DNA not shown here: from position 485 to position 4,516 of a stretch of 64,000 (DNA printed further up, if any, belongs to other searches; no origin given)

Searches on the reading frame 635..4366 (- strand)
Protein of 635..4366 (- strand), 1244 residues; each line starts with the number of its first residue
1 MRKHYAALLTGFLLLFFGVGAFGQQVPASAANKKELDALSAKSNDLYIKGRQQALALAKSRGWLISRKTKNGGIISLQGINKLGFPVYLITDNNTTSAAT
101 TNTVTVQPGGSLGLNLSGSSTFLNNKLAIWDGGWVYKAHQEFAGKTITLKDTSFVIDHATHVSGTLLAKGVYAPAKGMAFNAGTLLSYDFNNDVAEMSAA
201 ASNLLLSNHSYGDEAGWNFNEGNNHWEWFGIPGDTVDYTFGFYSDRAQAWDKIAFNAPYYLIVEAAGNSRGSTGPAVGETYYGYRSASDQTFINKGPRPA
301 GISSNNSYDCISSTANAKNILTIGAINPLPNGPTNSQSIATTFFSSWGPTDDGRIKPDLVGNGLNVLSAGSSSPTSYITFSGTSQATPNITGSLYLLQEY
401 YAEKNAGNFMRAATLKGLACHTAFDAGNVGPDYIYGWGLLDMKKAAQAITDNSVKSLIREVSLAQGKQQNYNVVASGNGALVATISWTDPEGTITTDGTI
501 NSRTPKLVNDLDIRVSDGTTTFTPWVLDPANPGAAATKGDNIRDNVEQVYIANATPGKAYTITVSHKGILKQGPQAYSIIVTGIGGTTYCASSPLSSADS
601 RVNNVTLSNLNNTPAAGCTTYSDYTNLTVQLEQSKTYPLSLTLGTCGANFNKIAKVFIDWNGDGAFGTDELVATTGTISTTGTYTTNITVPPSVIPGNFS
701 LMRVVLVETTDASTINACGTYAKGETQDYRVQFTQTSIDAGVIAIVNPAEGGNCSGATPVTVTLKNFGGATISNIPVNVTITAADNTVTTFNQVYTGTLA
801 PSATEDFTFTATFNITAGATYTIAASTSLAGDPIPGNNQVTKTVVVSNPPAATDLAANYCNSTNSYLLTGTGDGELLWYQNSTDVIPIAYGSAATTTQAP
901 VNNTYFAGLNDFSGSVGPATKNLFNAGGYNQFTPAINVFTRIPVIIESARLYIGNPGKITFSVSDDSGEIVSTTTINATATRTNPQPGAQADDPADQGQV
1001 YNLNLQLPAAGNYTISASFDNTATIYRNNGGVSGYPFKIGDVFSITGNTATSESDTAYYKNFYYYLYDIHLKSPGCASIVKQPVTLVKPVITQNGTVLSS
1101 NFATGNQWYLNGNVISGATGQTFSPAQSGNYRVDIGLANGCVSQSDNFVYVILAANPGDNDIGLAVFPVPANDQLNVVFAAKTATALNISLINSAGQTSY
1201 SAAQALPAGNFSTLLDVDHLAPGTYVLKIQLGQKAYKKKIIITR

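Call 9: search_protein_families(library=pfam, proteins=[window:635-4366:-], max_evalue=0.001)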
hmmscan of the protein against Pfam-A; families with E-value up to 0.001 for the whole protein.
window:635-4366:- (1244 aa): 3 families
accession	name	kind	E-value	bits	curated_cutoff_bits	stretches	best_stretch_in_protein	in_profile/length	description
PF00082.27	Peptidase_S8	-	4e-23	82.6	21.8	1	154-438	52-288/288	Subtilase family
PF20009.4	GEVED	-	6.1e-16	59.4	24.4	1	655-732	3-78/78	GEVED domain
PF18962.6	Por_Secre_tail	-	1.1e-10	42.1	27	1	1166-1242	1-75/75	Secretion system C-terminal sorting domain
